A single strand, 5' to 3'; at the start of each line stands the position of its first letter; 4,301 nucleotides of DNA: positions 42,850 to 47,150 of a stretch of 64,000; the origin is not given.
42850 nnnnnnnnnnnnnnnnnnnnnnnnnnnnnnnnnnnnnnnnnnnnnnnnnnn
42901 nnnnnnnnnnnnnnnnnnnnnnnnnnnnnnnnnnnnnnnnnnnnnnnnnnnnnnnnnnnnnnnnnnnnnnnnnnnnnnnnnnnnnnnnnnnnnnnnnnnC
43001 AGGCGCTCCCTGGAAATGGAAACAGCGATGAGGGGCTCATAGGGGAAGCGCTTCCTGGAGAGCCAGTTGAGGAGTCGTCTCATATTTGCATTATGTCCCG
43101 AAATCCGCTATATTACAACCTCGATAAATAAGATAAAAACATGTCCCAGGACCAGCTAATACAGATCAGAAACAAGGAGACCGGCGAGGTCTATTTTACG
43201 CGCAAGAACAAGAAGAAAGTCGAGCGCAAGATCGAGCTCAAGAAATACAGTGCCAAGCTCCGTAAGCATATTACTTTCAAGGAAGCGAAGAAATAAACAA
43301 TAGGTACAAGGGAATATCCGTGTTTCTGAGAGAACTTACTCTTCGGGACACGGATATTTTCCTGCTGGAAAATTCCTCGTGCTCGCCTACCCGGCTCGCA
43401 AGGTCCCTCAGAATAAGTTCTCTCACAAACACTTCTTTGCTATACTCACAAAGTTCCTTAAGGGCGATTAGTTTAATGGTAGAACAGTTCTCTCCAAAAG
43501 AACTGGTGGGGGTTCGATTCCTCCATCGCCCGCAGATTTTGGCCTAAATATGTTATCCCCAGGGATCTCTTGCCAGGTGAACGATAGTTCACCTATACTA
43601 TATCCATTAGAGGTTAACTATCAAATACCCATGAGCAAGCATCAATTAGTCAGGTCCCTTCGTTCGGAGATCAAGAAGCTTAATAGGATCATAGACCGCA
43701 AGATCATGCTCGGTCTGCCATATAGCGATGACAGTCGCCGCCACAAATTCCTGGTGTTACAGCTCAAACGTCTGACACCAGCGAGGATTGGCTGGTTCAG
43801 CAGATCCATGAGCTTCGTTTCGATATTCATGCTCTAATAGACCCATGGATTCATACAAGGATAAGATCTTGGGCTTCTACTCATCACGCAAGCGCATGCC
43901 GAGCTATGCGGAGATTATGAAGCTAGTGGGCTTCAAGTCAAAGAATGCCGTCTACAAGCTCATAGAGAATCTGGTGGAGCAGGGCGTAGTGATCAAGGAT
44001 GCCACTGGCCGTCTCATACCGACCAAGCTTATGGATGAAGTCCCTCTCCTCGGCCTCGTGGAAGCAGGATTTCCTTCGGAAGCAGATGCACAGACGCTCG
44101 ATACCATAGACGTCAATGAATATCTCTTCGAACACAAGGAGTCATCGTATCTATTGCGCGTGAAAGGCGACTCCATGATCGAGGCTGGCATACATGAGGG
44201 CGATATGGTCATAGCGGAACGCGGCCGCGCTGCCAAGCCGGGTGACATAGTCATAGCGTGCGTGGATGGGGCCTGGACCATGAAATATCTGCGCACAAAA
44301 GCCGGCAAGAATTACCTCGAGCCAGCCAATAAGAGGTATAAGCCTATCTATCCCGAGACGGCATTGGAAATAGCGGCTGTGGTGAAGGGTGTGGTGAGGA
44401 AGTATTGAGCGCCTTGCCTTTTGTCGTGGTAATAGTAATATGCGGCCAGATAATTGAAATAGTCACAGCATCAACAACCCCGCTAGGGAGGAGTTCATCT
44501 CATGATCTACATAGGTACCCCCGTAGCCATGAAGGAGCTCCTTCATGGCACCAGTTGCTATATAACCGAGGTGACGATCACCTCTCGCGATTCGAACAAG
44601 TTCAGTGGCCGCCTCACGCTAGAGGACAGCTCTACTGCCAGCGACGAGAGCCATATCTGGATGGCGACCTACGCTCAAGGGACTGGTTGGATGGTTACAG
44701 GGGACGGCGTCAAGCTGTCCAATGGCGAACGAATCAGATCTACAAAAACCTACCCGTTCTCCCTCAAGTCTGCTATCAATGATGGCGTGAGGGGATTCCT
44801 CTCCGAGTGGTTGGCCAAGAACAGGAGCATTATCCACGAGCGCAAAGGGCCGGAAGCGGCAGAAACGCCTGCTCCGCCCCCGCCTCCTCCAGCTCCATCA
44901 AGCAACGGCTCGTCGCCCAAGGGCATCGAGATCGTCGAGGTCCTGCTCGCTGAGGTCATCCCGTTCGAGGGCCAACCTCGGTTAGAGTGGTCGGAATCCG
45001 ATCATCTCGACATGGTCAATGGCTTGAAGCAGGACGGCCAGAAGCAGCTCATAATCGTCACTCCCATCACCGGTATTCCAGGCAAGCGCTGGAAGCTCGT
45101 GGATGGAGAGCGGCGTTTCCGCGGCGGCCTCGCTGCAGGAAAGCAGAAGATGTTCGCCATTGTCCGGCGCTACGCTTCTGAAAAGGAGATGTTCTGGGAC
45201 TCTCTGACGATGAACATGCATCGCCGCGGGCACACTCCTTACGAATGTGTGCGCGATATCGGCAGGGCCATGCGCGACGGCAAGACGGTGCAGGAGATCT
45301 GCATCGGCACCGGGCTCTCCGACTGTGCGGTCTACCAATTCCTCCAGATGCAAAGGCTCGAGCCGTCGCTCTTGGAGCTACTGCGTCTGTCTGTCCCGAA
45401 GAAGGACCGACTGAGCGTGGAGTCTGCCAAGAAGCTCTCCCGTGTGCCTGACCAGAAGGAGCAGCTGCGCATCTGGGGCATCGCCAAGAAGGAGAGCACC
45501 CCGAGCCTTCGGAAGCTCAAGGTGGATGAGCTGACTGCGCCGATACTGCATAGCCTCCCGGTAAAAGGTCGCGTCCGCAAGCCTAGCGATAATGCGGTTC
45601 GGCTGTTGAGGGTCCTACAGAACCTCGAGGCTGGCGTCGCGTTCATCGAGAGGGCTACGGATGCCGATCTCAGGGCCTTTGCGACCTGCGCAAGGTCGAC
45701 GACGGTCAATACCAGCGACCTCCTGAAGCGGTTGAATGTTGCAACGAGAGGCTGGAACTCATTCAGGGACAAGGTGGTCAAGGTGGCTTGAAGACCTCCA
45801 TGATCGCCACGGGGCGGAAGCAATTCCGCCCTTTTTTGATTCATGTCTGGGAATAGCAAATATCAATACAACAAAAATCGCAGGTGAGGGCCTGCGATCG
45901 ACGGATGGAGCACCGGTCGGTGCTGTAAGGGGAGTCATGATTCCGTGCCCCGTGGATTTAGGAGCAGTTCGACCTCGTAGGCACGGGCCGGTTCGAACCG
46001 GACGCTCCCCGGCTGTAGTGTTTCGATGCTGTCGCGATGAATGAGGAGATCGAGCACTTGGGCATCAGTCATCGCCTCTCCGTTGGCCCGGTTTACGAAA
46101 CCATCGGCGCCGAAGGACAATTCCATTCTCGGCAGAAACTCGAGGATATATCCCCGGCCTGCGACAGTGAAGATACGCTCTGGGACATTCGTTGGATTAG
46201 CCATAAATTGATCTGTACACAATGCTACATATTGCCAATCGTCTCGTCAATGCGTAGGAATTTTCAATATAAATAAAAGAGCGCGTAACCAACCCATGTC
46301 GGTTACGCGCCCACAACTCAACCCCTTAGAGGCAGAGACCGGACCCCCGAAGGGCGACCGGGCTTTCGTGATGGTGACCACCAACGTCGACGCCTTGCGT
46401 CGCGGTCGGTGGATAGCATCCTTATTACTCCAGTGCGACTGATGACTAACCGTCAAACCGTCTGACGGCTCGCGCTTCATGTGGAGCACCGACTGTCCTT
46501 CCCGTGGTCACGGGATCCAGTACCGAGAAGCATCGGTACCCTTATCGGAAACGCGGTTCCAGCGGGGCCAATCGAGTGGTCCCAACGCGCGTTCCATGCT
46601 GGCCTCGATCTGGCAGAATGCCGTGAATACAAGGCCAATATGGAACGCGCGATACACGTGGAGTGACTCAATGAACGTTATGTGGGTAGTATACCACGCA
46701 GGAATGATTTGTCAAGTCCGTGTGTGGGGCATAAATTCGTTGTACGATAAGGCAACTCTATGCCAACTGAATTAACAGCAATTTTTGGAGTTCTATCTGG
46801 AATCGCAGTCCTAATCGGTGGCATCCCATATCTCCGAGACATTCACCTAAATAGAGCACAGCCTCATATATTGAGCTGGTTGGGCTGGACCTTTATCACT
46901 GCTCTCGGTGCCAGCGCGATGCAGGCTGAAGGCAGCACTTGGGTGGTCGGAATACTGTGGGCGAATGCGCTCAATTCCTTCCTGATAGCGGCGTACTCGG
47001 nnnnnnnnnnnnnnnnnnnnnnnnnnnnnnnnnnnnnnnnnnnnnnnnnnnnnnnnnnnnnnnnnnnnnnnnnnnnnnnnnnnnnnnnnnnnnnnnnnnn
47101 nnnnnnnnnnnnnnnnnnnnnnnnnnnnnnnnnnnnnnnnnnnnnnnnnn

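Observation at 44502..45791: G+C-rich ParB/Srx-nuclease-domain protein immediately downstream of lexA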

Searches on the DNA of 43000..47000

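Call 99: search_rna_families(source=window, start=43000, end=47000, threshold=evalue, max_evalue=1)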
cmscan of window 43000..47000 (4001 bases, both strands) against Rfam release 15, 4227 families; matches with E-value up to 1: 2.
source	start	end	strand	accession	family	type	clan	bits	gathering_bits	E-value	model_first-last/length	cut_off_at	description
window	43462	43532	+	RF00005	tRNA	Gene; tRNA;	CL00001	67.5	29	9.4e-14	1-71/71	no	tRNA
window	43404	43464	-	RF00612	SNORD75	Gene; snRNA; snoRNA; CD-box;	-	20.9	50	0.043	1-62/62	no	Small nucleolar RNA SNORD75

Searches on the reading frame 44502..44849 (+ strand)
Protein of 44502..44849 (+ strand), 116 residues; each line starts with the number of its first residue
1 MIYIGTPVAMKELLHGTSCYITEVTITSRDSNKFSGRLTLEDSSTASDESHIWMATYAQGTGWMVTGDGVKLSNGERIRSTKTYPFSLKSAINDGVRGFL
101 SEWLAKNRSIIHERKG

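Call 38: search_protein_families(library=pfam, proteins=[window:44502-44849:+], max_evalue=10)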
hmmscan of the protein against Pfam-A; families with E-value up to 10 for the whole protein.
seq(116 aa): 1 family
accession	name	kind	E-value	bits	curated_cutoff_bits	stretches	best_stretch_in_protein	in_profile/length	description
PF10949.13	DUF2777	-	0.16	12.1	25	1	52-94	54-97/181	Protein of unknown function (DUF2777)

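Call 50: predict_structure(alignment_id=A3)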
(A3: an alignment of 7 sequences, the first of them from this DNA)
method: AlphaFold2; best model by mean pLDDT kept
length: 116 residues; sequences in the alignment: 7
mean_pLDDT: 92.1   pTM: 0.85
mean pLDDT of the five models: 92.1, 91.4, 83.8, 83.6, 83.2
residues with pLDDT >= 90: 83; 70-90: 31; 50-70: 1; < 50: 1
segments of 3 or more residues with pLDDT < 50: none
pLDDT, mean of each block of 10 residues (from residue 1): 92 94 96 95 92 94 94 87 91 96 91 74
secondary structure, 60 per line:
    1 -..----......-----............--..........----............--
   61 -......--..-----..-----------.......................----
elements in order: E8-13 E19-30 E33-42 E47-58 E62-67 H90-110

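Call 61: find_homologous_proteins(query=A3, max_evalue=0.01)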
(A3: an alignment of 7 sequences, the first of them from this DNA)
Query A3 (7 sequences): 627 candidates shared short words with the query, none scored E <= 0.01.

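Call 68: search_solved_structures(query=A3, max_evalue=10, show_alignments=0)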
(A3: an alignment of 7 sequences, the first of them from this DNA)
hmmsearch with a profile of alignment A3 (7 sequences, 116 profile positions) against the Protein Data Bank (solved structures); distinct sequences matched with E-value up to 10: 2.
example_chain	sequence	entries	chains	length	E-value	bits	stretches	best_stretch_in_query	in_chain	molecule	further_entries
5mq8_A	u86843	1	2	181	0.6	13.3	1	50-102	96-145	Uncharacterized protein YacP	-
5mq9_A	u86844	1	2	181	0.61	13.2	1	50-102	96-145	Uncharacterized protein YacP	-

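Call 84: fold_search(model_id=the predicted structure, library=pdb)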
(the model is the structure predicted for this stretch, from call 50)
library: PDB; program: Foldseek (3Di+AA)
matches with E <= 10: 734; with E <= 0.001: 0
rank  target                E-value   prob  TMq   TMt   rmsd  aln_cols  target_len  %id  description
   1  7d8g                  1.0e-01  0.23  0.27  0.20  13.0       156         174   11  The crystal structure of nucleotide phosphatase Sa1684 from Staphylococcus aureus (released 2021-03-17)
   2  6imn_A                1.7e-01  0.13  0.18  0.09  10.0       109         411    8  The crystal structure of AsfvLIG:CT2 complex (released 2019-02-27)
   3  3tvr                  2.2e-01  0.44  0.36  0.26  13.1       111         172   13  Crystal Structure of Streptomyces coelicolor Polyketide Aromatase/Cyclase whiE-ORFVI (released 2012-04-04)
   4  5m6j                  2.3e-01  0.85  0.42  0.29   4.8        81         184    9  Crystal structure of nitrophorin 7 E27V mutant from Rhodnius prolixus (released 2017-12-20)
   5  4xmc                  2.7e-01  0.84  0.42  0.29   4.8        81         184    9  Crystal structure of nitrophorin 7 from Rhodnius prolixus at pH 5.8 (released 2015-07-29)
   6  7sjy_B                2.9e-01  0.47  0.27  0.12   3.7        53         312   13  Crystal structure of Clostridium thermocellum RsgI9 S1C-NTF2 bi-domain (released 2022-03-02)
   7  3tl1_A                2.9e-01  0.41  0.35  0.27  14.8       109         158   10  Crystal structure of the Streptomyces coelicolor WhiE ORFVI polyketide aromatase/cyclase (released 2012-04-04)
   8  7sjy_A                3.1e-01  0.41  0.26  0.12   3.7        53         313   13  Crystal structure of Clostridium thermocellum RsgI9 S1C-NTF2 bi-domain (released 2022-03-02)
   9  4xmh_A                3.3e-01  0.75  0.38  0.25   6.4        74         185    7  Crystal structure of nitrophorin 7 from Rhodnius prolixus at pH 7.8 complexed with Gly-Gly-Gly (released 2015-07-29)
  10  8rtd_Y                3.7e-01  0.44  0.30  0.20   3.9        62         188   19  Stalk-Arches-IMC structure from the fully-assembled R388 type IV secretion system determined by cryo-EM. (released 2024-06-19)
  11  8a58_A                4.1e-01  0.28  0.30  0.26   9.0        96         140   11  X-ray structure of TRIM21 RING E3 ligase in complex with E2 enzyme Ube2W (released 2023-04-26)
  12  8wt4_A                4.4e-01  0.54  0.32  0.25  11.5        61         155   10  Crystal structure of DL-endopeptidase CwlO complexed with IseA (released 2024-07-03)
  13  5qel                  5.2e-01  0.51  0.26  0.11   4.6        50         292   16  PanDDA analysis group deposition -- Crystal structure of PTP1B in complex with compound_FMSOA000675b (released 2018-10-10)
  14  7f5o_C                5.2e-01  0.35  0.26  0.12   4.2        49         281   22  Crystal structure of PTPN2 catalytic domain (released 2021-12-29)
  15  2rsx_MODEL_1_A        5.5e-01  0.44  0.32  0.24  11.6        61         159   10  Solution structure of IseA, an inhibitor protein of DL-endopeptidases from Bacillus subtilis (released 2012-10-31)
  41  6ekt                  8.3e-01  0.09  0.28  0.12   9.0       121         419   10  Structure of P47 from Clostridium botulinum A2 (released 2017-10-25)
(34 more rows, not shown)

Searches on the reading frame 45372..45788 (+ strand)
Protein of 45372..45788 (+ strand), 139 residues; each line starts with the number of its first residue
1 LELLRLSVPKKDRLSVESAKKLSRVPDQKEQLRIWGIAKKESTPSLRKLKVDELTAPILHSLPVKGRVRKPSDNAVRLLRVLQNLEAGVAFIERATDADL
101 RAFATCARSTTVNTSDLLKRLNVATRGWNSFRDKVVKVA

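Call 38: search_protein_families(library=pfam, proteins=[window:45372-45788:+], max_evalue=10)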
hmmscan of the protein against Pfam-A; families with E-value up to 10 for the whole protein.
seq(139 aa): 1 family
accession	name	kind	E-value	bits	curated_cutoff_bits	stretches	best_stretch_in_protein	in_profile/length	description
PF15630.12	CENP-S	-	0.15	12.9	28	1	97-118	46-67/76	CENP-S protein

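Call 67: search_solved_structures(query=A7, max_evalue=10, show_alignments=0)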
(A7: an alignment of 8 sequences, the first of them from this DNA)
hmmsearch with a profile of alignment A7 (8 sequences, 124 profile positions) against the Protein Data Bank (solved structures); distinct sequences matched with E-value up to 10: 5.
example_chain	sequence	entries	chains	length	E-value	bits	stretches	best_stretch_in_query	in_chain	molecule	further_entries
7kbq_A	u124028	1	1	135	0.3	14.4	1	29-105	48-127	DE NOVO DESIGNED OR689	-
9cq3_F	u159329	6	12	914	0.75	13.1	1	66-122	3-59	DNA ligase 4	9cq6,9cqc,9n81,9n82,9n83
7d9k_A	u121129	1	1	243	0.8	13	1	67-122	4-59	DNA ligase 4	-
7d9y_A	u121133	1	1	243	0.89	12.8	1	67-122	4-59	DNA ligase 4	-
3hjb_A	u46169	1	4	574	3.9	10.8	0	95-120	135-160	Glucose-6-phosphate isomerase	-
